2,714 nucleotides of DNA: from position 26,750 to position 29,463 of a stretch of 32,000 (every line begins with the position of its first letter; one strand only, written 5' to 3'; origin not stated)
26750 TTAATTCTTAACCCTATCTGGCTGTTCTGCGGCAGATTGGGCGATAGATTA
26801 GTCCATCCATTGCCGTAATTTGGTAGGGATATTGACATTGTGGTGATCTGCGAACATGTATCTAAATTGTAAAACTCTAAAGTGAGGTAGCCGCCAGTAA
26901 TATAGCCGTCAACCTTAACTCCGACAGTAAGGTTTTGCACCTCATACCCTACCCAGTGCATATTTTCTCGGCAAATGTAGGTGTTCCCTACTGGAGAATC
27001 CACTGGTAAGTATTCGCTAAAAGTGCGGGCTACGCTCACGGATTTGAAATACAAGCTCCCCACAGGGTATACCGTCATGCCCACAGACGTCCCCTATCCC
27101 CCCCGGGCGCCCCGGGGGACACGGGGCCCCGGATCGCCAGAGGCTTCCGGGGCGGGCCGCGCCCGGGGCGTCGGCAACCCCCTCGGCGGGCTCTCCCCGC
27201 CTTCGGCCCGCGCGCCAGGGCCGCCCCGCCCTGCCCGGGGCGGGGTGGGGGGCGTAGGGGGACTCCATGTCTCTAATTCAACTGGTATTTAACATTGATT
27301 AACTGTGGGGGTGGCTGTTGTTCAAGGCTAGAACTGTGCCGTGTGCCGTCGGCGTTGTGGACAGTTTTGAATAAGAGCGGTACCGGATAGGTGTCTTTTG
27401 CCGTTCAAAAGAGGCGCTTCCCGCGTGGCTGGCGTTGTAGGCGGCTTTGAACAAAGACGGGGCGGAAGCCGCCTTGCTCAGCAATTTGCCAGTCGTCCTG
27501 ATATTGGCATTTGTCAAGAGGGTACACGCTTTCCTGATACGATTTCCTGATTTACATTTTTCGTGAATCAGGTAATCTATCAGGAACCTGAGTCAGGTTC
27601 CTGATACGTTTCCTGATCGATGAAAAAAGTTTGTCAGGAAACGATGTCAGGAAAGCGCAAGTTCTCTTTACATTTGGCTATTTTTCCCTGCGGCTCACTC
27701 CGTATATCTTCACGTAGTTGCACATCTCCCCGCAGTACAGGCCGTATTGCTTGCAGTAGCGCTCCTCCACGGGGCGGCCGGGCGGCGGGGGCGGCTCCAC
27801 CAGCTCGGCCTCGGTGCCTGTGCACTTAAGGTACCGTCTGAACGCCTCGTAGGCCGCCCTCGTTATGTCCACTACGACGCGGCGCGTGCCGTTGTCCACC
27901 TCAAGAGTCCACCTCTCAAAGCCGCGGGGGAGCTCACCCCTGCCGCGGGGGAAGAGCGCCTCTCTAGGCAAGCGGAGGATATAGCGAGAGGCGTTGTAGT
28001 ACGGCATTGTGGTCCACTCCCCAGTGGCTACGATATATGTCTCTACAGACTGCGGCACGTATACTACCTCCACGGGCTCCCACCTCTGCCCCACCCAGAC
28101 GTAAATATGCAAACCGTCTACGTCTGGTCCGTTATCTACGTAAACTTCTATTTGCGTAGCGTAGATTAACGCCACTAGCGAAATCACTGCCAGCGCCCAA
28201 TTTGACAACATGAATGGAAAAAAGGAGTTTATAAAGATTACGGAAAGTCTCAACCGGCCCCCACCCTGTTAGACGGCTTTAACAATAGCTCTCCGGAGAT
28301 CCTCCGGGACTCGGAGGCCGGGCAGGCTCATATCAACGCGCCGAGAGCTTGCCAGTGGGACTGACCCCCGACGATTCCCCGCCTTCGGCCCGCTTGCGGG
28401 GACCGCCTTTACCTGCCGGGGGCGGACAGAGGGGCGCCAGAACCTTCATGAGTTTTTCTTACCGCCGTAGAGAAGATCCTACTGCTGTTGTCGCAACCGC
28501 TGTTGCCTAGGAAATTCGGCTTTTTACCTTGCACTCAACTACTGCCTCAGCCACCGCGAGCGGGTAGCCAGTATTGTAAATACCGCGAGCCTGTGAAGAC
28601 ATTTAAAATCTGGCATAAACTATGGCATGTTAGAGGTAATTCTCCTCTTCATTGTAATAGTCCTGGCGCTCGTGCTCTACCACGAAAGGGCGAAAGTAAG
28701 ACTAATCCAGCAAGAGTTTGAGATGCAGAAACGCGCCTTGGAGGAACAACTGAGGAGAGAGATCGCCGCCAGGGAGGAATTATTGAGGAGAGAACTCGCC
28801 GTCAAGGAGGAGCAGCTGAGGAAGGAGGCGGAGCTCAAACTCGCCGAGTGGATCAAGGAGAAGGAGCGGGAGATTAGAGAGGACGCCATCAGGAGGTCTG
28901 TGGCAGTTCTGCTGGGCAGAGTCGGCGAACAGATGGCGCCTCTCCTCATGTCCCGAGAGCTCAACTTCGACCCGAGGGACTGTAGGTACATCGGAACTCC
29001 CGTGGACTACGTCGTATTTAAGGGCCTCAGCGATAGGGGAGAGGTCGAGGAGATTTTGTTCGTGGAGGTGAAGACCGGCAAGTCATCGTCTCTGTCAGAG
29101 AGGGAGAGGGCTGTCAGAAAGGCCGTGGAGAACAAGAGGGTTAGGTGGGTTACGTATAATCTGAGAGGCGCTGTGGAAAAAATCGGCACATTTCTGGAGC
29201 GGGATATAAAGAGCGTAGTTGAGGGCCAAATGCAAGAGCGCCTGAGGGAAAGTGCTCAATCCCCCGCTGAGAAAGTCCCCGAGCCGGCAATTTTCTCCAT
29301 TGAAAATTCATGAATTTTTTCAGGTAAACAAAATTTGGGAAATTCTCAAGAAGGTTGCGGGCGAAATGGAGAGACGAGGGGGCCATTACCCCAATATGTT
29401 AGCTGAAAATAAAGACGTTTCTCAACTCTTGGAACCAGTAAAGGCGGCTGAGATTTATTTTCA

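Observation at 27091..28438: Two related, extremely GC-rich ~170-180 bp elements in direct orientation bracketing the box array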

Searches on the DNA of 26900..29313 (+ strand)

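Call 4: search_rna_families(source=window, start=26900, end=28700, threshold=evalue, max_evalue=10, show_alignments=4)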
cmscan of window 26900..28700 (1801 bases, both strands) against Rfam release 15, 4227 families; matches with E-value up to 10: 10.
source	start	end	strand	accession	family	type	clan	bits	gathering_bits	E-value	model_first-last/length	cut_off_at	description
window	27557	27627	+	RF04128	MIR8562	Gene; miRNA;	-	25.2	211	0.054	1-242/242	no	MIR8562 microRNA precursor family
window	27531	27586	-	RF00972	mir-651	Gene; miRNA;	-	19.8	106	1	15-72/86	no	mir-651 microRNA precursor family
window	27530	27587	-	RF01024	mir-944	Gene; miRNA;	-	18.9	100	4.5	1-88/88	no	mir-944 microRNA precursor family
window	28117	28197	+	RF01067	ATPC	Gene;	-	18.2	45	2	1-92/92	no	ATPC RNA motif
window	28342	28405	-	RF02992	hya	Cis-reg;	-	18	56.8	4.8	1-72/72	no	hya RNA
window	27534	27650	+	RF04027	mir-1422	Gene; miRNA;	-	18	60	7.4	1-84/84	no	mir-1422 microRNA precursor family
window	27581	27667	+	RF03664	MIR6288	Gene; miRNA;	-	17.3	74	4.9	1-92/92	no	MIR6288 microRNA precursor family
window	27771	27864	+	RF02463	Ms_AS-1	Gene; sRNA;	-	15.3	37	6.2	1-98/98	no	Mycobacterium sRNA Ms_AS-1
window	27841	27966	+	RF02232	sX13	Gene; sRNA;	-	15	50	7.2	1-115/115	no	Xanthomonadaceae sRNA sX13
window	28615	28700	+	RF02937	Clostridiales-2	Gene; sRNA;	-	14.6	58.6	4.5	1-82/82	no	Clostridiales-2 RNA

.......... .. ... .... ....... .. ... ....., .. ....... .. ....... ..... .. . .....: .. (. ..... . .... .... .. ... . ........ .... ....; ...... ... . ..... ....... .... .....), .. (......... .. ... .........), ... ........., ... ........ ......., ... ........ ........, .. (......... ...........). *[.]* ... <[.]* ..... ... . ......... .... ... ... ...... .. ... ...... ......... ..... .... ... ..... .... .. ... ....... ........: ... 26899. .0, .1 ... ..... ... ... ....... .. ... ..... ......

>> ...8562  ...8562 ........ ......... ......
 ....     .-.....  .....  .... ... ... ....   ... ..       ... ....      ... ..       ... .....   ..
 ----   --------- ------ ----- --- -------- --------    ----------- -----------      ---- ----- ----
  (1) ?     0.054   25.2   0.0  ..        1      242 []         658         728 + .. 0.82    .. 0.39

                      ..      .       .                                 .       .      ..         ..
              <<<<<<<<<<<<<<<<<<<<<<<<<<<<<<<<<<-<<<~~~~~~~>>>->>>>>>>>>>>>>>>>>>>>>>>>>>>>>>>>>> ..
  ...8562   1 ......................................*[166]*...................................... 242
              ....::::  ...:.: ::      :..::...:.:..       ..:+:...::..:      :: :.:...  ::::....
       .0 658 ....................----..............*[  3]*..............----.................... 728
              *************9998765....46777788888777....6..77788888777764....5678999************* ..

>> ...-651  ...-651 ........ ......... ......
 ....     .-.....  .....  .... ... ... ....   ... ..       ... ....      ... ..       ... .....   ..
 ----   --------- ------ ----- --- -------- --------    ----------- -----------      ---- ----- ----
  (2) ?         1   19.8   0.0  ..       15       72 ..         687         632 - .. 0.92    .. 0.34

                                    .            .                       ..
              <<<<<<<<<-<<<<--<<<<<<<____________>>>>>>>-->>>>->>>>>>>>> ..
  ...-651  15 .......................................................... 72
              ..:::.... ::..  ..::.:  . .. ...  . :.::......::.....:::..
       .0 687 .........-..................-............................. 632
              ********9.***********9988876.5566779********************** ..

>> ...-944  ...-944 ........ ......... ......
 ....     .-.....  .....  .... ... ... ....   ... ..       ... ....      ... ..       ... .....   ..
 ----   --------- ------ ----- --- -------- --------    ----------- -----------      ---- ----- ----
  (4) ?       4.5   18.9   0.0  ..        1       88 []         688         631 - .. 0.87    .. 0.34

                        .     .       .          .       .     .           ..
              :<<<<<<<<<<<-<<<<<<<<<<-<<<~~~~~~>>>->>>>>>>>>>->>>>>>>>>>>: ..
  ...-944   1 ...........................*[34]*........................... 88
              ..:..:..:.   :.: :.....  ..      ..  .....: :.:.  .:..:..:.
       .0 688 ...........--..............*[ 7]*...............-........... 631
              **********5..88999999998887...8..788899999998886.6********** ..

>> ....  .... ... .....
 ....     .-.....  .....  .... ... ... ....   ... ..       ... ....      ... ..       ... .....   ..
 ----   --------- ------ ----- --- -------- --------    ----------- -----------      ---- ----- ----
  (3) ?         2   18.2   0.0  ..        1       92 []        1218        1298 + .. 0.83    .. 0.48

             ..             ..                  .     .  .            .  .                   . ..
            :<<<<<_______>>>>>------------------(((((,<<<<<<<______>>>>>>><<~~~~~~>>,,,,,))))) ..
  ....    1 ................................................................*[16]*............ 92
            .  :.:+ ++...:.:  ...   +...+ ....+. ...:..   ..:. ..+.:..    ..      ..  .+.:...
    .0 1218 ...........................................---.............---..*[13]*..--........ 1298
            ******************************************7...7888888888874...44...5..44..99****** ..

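Call 24: search_dna_similar(query=window:27089-27867:+, collection=phages, mode=distant)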
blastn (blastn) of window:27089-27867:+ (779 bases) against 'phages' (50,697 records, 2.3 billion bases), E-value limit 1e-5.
No match.

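Call 25: search_dna_similar(query=window:27089-27867:+, collection=plasmids, mode=distant)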
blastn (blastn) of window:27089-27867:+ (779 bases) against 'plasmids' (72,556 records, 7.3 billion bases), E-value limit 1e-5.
No match.

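Call 69: search_rna_families(source=L038, start=17900, end=18500, threshold=evalue, max_evalue=1, show_alignments=2)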
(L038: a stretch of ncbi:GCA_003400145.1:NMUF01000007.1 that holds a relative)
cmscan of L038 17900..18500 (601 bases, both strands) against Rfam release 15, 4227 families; matches with E-value up to 1: 1.
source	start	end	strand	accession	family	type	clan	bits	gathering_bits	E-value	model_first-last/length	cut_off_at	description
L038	17901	18017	+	RF02250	Six3os1_5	Gene; lncRNA;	-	11.5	50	0.68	150-272/272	no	Six3os1 conserved region 5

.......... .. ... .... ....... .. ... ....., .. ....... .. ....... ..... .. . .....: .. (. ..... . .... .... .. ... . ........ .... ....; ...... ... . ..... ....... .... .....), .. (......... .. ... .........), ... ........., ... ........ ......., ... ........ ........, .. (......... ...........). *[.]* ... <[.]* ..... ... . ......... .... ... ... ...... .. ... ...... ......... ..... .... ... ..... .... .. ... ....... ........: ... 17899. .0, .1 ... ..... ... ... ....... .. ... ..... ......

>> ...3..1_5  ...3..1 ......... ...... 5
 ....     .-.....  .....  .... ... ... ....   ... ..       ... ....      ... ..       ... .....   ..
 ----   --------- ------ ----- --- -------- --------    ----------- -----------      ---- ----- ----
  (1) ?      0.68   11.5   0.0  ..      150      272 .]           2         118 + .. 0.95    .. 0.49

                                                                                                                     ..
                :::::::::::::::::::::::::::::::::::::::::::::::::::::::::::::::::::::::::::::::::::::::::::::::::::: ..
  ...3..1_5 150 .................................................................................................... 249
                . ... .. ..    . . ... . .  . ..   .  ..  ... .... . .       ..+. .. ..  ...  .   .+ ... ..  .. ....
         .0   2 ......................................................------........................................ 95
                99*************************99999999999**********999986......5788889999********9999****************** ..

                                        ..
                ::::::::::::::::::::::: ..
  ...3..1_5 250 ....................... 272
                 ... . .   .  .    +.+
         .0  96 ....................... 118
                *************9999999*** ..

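Call 87: search_rna_families(source=window, start=27070, end=27300, threshold=evalue, max_evalue=10, show_alignments=2)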
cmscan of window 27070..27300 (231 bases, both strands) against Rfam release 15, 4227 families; matches with E-value up to 10: 4.
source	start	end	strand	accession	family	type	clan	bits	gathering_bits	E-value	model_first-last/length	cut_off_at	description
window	27118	27163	-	RF03874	mir-8834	Gene; miRNA;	-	15.4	39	4.1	19-78/105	no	mir-8834 microRNA precursor family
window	27193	27290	+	RF04219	HCV_J750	Cis-reg;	-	13.6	90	3.5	1-113/113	no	J750 non-coding RNA (containing SLSL761 and SL783)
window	27186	27206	-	RF02975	DUF3800-XI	Gene; sRNA;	-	10.8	37.8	4.3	1-48/48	no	DUF3800-XI RNA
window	27218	27287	+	RF01696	Chlorobi-1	Gene; sRNA;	-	9.7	50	6.8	1-67/67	no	Chlorobi-1 RNA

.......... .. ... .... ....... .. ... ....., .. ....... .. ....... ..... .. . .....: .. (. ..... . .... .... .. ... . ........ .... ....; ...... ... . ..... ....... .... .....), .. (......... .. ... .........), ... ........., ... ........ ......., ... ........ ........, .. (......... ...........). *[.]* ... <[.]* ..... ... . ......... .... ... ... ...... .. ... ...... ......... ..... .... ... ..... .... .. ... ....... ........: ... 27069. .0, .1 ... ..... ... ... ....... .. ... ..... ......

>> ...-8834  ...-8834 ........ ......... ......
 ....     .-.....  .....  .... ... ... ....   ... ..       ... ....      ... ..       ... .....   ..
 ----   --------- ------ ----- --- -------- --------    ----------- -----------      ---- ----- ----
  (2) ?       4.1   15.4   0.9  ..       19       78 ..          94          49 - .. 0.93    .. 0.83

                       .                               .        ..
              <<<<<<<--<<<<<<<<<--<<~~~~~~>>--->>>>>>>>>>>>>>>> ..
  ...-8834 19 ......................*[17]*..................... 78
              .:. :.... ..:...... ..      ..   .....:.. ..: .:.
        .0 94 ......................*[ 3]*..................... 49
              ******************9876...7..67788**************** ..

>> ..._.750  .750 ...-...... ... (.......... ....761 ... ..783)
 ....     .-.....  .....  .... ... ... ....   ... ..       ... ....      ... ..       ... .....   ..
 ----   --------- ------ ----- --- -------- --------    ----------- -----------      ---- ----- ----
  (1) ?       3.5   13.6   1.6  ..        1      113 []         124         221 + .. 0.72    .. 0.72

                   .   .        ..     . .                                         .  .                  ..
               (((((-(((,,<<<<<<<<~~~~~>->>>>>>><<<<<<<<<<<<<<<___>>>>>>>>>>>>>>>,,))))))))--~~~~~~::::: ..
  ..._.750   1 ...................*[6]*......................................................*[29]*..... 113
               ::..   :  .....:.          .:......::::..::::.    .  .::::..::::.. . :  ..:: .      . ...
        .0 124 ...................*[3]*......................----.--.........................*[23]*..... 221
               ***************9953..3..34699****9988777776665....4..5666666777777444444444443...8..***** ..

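Call 88: search_rna_families(source=window, start=28225, end=28470, threshold=evalue, max_evalue=10, show_alignments=2)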
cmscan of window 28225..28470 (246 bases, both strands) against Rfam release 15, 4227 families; matches with E-value up to 10: 4.
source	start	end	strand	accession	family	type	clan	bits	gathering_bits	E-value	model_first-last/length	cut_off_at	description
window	28342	28405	-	RF02992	hya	Cis-reg;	-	18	56.8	0.66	1-72/72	no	hya RNA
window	28225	28266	-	RF00745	mir-499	Gene; miRNA;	-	16.5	60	0.52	1-43/80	3'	mir-499 microRNA precursor family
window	28327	28429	+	RF02203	WT1-AS_1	Gene; lncRNA;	-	16.1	40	4.7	1-109/109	no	WT1 antisense RNA conserved region 1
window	28397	28454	-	RF02137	HOXA11-AS1_1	Gene; lncRNA;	-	12.4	50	4.9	42-96/96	no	HOXA11 antisense RNA 1 conserved region 1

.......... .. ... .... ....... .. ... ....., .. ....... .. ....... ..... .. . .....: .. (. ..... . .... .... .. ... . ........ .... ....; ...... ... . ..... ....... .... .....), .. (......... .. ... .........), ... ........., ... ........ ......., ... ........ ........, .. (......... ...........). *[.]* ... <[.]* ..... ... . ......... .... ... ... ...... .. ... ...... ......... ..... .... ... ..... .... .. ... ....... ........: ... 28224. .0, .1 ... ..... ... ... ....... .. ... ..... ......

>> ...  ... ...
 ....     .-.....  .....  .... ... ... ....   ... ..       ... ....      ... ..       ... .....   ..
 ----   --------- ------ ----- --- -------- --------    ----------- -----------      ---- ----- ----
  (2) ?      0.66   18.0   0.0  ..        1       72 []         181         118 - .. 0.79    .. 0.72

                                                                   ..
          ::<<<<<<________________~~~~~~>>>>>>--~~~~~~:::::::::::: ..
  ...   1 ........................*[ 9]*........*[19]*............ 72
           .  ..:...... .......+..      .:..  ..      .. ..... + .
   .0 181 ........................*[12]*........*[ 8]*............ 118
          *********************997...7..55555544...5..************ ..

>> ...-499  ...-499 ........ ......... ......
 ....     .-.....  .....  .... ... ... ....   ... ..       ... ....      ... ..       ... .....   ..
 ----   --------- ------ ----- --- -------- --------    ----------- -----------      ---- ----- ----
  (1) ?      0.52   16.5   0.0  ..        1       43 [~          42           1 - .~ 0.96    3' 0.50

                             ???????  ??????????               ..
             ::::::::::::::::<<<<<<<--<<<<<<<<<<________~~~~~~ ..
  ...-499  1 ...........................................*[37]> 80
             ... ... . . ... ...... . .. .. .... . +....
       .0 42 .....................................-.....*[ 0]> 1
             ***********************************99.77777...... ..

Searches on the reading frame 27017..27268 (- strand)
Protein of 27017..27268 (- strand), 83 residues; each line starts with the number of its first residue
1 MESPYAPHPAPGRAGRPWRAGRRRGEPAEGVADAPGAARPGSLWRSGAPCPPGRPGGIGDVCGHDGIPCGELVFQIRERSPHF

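Call 94: list_cluster_members(proteins=[window:27017-27268:-, window:26981-27292:+, window:28334-28449:-])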
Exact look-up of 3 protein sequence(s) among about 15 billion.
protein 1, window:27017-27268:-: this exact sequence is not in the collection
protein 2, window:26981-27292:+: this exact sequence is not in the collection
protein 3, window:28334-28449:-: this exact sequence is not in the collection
